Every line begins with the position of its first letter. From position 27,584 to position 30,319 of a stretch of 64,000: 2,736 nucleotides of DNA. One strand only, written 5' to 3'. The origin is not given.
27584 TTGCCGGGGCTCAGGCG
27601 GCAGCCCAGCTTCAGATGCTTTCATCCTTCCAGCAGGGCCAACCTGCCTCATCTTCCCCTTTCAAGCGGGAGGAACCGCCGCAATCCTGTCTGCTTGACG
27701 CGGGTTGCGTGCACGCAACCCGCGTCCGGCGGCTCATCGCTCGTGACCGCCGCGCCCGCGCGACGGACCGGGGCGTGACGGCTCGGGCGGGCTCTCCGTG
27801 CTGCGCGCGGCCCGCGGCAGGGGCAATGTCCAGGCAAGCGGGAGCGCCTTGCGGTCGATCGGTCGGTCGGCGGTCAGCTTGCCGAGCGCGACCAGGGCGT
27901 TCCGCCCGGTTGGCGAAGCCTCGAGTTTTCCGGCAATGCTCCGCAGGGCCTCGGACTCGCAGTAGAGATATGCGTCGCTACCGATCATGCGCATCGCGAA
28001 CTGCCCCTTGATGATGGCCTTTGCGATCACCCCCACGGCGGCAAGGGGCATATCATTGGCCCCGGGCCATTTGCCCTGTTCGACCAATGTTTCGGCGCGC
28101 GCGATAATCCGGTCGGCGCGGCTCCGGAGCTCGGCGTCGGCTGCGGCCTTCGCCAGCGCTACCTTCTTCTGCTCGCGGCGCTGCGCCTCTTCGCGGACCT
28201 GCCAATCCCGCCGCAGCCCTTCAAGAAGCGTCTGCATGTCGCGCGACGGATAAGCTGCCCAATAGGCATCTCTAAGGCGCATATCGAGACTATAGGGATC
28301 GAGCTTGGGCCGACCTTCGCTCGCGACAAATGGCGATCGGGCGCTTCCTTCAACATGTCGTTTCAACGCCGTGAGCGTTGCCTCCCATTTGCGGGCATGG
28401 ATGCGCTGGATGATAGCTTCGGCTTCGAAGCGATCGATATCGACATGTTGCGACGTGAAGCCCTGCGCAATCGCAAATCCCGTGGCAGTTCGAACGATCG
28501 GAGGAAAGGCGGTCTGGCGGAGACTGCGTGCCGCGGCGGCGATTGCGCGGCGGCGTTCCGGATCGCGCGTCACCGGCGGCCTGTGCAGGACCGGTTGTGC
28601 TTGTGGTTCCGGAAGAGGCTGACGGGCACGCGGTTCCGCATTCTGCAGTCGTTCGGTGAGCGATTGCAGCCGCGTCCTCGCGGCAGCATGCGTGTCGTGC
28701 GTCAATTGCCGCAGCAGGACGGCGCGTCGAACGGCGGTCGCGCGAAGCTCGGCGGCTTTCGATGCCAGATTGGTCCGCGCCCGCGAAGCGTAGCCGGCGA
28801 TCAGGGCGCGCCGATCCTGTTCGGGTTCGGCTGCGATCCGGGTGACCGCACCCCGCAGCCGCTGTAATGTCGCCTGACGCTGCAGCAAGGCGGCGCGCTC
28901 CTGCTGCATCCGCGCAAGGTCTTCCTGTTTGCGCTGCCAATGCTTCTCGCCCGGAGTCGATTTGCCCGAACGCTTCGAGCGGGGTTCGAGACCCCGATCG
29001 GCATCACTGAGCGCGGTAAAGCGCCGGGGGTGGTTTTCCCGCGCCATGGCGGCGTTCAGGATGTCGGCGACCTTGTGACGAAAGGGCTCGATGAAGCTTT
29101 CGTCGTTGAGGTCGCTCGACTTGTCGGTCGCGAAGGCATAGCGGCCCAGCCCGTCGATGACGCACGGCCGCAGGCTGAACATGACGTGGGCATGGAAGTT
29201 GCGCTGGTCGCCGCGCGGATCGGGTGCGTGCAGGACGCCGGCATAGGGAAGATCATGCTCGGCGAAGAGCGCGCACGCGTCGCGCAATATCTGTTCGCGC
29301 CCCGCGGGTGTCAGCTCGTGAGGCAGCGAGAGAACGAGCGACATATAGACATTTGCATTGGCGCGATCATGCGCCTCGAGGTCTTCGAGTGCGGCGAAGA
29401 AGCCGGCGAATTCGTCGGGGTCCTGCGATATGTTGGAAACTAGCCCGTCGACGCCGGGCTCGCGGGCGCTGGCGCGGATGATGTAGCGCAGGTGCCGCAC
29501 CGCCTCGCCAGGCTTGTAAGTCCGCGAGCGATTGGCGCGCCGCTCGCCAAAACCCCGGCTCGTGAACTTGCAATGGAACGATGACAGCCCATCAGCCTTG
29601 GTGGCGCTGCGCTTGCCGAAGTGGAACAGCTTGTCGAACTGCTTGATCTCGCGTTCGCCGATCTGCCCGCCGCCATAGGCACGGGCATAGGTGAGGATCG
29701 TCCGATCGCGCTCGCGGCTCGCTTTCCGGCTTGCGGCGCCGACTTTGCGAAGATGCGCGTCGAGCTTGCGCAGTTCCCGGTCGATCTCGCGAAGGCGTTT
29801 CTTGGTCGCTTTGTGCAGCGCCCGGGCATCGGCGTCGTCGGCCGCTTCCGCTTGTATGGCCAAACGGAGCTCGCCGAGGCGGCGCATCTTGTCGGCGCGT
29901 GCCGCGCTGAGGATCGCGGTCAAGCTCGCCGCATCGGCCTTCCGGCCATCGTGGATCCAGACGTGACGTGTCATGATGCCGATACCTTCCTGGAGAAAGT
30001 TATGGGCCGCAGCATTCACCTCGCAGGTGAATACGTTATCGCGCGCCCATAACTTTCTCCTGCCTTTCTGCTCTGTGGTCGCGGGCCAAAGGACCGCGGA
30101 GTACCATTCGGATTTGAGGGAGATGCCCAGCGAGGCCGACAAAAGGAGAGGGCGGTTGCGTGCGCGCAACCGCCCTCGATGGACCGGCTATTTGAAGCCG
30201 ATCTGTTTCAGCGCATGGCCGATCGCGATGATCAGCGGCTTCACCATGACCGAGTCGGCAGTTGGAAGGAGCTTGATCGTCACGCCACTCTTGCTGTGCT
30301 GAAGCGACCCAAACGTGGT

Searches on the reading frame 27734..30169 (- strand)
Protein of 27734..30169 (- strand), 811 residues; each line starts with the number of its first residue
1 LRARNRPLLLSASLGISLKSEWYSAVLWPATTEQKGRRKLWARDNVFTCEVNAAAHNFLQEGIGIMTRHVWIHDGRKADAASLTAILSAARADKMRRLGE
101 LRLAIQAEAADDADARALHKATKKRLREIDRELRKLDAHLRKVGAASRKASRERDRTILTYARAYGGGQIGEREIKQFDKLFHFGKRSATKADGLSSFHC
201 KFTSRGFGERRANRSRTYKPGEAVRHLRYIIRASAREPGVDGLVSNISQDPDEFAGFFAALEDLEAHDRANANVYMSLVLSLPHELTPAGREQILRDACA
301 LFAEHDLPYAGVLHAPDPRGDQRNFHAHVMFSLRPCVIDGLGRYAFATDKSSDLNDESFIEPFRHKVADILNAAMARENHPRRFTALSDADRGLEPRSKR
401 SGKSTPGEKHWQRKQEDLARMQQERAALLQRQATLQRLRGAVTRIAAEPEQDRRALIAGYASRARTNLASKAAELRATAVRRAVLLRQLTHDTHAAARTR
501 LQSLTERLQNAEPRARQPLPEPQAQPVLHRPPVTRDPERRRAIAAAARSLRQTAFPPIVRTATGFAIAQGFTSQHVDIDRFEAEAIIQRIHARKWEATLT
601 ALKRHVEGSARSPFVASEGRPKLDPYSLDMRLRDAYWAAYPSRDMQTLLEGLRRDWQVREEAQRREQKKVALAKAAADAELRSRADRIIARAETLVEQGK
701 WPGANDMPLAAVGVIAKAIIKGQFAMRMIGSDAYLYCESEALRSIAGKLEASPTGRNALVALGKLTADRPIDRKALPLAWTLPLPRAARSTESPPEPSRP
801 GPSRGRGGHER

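Call 57: search_protein_families(library=pfam, proteins=[window:27734-30169:-], max_evalue=0.001)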
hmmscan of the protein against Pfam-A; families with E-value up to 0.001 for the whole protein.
window:27734-30169:- (811 aa): 1 family
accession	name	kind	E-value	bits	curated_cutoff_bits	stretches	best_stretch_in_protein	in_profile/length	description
PF03389.21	MobA_MobL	-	1.9e-08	34.9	26.7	1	266-396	60-208/224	MobA/MobL family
